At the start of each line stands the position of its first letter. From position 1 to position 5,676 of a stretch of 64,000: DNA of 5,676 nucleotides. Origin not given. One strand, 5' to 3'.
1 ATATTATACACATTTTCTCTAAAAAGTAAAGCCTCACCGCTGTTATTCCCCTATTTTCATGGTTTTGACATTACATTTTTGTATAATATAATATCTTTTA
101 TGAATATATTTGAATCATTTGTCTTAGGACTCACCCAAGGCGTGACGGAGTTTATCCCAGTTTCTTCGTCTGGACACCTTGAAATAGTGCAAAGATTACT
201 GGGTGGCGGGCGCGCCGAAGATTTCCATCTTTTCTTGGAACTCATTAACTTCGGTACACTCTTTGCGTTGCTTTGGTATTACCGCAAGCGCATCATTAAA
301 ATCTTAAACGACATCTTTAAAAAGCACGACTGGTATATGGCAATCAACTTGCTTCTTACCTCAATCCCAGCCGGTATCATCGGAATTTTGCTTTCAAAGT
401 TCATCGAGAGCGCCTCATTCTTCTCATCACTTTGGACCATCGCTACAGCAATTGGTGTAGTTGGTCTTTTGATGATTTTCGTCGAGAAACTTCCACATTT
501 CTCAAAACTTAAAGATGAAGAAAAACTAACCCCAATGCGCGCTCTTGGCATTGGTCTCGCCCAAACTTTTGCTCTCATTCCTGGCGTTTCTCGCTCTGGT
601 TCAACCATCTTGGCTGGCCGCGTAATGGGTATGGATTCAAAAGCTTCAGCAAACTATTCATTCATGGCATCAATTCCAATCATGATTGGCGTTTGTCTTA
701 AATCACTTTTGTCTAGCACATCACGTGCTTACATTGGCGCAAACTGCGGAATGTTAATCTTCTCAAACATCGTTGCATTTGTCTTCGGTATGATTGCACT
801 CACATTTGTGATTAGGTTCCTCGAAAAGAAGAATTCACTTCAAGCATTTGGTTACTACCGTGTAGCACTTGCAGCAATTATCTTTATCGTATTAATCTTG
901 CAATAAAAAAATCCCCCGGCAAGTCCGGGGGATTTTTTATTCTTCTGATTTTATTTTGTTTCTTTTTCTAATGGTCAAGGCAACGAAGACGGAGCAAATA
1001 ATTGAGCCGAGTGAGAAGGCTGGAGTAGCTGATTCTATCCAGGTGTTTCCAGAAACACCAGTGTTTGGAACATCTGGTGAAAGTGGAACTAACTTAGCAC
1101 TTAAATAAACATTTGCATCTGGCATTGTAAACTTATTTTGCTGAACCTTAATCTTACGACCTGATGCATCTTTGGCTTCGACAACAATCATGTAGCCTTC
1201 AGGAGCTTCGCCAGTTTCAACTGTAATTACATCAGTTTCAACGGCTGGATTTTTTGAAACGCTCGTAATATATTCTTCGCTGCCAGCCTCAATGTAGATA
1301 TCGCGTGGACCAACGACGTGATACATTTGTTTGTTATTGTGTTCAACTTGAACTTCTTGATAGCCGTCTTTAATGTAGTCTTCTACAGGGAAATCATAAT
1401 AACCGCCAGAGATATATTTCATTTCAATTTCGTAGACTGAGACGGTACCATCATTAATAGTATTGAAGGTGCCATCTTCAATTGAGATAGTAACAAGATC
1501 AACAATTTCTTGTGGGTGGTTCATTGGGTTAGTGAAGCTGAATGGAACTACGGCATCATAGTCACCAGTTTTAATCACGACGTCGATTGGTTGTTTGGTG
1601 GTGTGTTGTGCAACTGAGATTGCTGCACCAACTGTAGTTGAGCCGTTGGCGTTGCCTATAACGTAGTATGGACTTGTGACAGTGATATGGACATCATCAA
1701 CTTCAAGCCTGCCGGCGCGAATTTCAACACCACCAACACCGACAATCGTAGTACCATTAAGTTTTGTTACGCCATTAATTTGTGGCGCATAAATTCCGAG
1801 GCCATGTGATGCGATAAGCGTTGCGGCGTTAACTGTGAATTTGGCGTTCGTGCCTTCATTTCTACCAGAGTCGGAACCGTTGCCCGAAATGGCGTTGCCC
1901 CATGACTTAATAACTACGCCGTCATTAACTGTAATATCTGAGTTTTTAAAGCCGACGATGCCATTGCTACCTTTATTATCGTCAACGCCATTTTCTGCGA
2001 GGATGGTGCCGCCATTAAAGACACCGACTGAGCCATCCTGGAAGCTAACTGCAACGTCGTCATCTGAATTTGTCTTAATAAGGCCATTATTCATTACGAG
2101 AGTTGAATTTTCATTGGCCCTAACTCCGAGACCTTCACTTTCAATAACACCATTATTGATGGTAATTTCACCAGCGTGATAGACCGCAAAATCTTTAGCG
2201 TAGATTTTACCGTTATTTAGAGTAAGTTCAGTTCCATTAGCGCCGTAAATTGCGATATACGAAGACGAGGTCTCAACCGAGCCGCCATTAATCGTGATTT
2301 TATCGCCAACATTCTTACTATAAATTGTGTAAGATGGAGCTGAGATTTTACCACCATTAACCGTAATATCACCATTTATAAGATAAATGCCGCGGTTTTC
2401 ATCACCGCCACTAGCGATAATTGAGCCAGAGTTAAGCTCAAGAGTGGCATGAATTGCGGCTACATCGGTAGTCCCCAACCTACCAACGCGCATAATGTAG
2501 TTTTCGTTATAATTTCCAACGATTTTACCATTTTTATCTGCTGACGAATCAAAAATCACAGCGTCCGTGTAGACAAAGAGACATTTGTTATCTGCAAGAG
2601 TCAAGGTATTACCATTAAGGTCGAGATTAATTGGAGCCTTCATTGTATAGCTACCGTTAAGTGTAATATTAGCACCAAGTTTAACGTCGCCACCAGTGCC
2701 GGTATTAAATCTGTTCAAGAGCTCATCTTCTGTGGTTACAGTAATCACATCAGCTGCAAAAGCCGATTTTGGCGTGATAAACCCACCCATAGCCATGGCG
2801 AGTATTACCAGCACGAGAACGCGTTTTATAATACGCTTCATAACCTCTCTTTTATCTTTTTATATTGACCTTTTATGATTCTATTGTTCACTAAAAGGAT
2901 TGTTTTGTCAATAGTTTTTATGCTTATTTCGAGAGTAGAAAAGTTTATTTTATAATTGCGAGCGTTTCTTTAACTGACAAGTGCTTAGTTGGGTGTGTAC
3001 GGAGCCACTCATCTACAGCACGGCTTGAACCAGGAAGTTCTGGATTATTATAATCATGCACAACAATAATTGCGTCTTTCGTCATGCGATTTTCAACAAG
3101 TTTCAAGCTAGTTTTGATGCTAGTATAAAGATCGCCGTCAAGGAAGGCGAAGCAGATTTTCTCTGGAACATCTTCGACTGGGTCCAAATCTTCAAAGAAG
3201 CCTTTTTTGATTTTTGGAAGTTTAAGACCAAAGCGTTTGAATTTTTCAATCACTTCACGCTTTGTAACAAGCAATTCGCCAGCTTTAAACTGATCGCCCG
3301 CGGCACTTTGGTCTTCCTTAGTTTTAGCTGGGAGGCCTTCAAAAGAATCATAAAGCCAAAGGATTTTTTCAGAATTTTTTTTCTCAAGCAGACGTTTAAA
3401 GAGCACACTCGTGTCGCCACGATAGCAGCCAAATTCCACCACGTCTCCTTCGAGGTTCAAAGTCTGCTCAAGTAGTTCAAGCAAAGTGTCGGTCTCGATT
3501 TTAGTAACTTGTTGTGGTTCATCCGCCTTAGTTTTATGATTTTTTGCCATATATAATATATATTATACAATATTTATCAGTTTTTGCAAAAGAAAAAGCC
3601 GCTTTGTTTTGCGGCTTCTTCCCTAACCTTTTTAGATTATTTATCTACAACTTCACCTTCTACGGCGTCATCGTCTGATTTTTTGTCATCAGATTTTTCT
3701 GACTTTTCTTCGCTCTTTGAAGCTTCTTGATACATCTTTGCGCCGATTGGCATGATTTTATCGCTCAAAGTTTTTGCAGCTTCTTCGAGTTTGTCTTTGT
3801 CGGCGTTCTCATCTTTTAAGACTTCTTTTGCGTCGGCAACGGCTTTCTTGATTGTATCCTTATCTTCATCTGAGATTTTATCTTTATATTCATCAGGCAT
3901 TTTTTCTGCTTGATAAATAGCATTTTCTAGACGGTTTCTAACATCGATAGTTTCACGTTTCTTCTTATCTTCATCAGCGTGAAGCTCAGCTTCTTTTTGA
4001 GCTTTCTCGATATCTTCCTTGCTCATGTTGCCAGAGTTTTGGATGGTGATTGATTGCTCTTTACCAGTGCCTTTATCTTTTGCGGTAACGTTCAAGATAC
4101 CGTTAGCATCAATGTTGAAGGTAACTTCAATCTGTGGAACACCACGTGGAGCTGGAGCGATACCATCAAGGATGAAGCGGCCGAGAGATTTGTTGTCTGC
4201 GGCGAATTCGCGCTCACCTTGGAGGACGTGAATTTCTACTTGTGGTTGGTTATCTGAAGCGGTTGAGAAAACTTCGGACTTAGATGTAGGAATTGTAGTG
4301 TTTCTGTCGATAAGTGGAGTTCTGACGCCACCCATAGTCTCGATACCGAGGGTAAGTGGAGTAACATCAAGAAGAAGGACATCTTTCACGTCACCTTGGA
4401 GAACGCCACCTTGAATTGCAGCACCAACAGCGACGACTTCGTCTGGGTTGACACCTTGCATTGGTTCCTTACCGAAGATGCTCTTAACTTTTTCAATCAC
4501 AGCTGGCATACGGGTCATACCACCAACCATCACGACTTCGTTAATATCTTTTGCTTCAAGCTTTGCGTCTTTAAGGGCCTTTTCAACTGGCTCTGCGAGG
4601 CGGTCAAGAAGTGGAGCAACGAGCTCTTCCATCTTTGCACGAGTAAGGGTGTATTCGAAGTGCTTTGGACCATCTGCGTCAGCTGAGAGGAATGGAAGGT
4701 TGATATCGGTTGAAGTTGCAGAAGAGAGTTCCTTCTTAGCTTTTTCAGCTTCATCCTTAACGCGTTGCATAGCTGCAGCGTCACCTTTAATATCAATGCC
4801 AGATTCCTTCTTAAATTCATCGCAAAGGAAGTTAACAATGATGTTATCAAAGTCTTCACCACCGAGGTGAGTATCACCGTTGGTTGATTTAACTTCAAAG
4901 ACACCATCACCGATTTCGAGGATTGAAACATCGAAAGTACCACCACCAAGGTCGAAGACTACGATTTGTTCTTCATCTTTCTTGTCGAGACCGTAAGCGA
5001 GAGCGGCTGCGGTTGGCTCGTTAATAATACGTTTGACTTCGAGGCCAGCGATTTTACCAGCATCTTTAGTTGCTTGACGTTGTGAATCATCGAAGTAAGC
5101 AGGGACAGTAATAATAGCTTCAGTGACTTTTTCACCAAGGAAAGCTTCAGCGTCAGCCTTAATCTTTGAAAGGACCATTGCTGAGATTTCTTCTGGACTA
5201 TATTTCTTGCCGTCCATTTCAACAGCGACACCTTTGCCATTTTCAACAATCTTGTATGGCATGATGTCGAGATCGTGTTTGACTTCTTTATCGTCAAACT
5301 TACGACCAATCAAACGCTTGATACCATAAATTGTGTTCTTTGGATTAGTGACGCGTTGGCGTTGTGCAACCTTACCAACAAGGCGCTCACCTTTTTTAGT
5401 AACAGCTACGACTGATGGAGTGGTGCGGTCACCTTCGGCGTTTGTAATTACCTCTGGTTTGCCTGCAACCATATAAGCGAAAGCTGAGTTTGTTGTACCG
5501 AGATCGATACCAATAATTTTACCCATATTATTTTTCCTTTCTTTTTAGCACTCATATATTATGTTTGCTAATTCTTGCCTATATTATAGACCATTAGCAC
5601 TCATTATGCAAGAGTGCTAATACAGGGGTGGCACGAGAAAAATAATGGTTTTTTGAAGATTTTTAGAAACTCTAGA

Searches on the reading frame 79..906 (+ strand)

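Call 75: search_protein_families(library=pfam, proteins=[window:79-906:+], max_evalue=0.01)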
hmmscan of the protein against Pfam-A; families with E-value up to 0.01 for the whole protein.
window:79-906:+ (275 aa): 2 families
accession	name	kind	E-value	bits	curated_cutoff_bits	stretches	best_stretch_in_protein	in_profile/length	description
PF02673.24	BacA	-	1.3e-66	225.4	33.4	1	14-266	2-256/257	Bacitracin resistance protein BacA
PF01925.25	TauE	-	0.0011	19.1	32.6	1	82-191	60-167/237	Sulfite exporter TauE/SafE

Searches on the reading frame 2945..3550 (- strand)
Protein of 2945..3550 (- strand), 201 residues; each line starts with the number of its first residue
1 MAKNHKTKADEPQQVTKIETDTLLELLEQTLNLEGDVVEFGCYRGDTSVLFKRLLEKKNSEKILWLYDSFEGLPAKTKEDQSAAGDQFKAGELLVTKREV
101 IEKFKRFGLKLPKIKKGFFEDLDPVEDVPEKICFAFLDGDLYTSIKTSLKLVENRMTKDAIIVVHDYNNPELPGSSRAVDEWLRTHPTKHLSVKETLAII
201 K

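Call 75: search_protein_families(library=pfam, proteins=[window:2945-3550:-], max_evalue=0.01)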
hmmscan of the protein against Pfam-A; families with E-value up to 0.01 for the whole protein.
window:2945-3550:- (201 aa): 2 families
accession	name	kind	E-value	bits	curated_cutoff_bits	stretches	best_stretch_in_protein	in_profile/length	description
PF05711.17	TylF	-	1.2e-24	87.5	23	1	32-186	90-246/264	Macrocin-O-methyltransferase (TylF)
PF13578.12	Methyltransf_24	-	1.3e-06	29.7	26.3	1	38-167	1-105/105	Methyltransferase domain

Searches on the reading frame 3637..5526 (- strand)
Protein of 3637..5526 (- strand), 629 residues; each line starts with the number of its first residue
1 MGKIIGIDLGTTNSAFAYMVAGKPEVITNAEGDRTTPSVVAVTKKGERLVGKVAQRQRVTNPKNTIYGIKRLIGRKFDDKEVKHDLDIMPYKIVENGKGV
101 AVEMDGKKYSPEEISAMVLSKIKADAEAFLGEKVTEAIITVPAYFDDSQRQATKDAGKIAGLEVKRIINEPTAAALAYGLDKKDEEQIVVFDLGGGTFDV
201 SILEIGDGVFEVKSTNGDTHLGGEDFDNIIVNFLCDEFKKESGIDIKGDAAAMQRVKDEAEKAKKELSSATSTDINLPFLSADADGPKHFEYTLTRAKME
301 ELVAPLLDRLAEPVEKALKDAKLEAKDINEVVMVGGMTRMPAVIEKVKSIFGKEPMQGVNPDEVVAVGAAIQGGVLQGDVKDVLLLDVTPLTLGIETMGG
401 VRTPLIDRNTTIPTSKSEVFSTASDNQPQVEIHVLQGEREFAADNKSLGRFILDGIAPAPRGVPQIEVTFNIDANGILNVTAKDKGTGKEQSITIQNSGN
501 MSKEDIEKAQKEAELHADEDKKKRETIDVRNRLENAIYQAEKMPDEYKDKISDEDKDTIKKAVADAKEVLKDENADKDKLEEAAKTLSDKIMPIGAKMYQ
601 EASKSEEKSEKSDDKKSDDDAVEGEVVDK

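Call 7: search_protein_families(library=pfam, proteins=[window:3637-5526:-], max_evalue=0.001)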
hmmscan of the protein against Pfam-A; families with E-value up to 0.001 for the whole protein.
window:3637-5526:- (629 aa): 2 families
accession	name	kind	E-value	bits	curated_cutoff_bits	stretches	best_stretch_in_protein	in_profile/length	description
PF00012.26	HSP70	-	8e-263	873.5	20.6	1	4-600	1-599/599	Hsp70 protein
PF06723.19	MreB_Mbl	-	1.9e-17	63.6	27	1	133-370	92-316/327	MreB/Mbl protein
